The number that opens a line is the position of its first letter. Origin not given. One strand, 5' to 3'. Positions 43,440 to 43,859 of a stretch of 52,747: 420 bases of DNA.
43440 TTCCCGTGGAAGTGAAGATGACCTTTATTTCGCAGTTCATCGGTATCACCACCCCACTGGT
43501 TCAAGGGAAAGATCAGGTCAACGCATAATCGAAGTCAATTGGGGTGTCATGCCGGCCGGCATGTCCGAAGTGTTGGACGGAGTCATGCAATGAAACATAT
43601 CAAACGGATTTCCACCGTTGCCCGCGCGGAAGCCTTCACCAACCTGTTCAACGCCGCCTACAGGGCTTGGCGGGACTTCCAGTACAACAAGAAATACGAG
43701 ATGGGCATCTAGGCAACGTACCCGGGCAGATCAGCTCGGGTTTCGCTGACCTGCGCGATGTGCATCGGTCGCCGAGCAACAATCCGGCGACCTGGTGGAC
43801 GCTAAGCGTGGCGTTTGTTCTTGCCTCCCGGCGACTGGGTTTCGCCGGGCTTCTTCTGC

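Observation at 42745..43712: Tandem array of five paralogous 40-62 aa ORFs, four of them missing from the ORF track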

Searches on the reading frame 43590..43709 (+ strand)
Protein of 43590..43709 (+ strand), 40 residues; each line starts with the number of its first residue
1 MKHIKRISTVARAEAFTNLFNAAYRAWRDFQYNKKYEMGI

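Call 6: search_protein_families(library=pfam, proteins=[window:43590-43709:+], max_evalue=10)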
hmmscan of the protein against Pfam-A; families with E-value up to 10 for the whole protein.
seq(40 aa): 0 families

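Call 7: search_protein_families(library=ncbifam, proteins=[window:43590-43709:+], max_evalue=1)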
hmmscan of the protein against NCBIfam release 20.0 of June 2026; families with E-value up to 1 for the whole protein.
seq(40 aa): 0 families

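Call 63: search_protein_families(library=padloc, proteins=[window:43590-43709:+], max_evalue=0.01)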
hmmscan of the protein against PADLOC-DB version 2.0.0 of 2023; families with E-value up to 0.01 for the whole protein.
seq(40 aa): 0 families

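Call 74: search_solved_structures(query=window:43590-43709:+, max_evalue=10, show_alignments=3)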
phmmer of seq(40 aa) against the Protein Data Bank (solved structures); distinct sequences matched with E-value up to 10: 2.
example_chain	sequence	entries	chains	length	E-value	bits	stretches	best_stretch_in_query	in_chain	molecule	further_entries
6vl6_A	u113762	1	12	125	3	11.7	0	12-28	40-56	T33_dn2A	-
5hrz_A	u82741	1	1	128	3.8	11.4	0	12-28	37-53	TPR domain protein 1na0C3_3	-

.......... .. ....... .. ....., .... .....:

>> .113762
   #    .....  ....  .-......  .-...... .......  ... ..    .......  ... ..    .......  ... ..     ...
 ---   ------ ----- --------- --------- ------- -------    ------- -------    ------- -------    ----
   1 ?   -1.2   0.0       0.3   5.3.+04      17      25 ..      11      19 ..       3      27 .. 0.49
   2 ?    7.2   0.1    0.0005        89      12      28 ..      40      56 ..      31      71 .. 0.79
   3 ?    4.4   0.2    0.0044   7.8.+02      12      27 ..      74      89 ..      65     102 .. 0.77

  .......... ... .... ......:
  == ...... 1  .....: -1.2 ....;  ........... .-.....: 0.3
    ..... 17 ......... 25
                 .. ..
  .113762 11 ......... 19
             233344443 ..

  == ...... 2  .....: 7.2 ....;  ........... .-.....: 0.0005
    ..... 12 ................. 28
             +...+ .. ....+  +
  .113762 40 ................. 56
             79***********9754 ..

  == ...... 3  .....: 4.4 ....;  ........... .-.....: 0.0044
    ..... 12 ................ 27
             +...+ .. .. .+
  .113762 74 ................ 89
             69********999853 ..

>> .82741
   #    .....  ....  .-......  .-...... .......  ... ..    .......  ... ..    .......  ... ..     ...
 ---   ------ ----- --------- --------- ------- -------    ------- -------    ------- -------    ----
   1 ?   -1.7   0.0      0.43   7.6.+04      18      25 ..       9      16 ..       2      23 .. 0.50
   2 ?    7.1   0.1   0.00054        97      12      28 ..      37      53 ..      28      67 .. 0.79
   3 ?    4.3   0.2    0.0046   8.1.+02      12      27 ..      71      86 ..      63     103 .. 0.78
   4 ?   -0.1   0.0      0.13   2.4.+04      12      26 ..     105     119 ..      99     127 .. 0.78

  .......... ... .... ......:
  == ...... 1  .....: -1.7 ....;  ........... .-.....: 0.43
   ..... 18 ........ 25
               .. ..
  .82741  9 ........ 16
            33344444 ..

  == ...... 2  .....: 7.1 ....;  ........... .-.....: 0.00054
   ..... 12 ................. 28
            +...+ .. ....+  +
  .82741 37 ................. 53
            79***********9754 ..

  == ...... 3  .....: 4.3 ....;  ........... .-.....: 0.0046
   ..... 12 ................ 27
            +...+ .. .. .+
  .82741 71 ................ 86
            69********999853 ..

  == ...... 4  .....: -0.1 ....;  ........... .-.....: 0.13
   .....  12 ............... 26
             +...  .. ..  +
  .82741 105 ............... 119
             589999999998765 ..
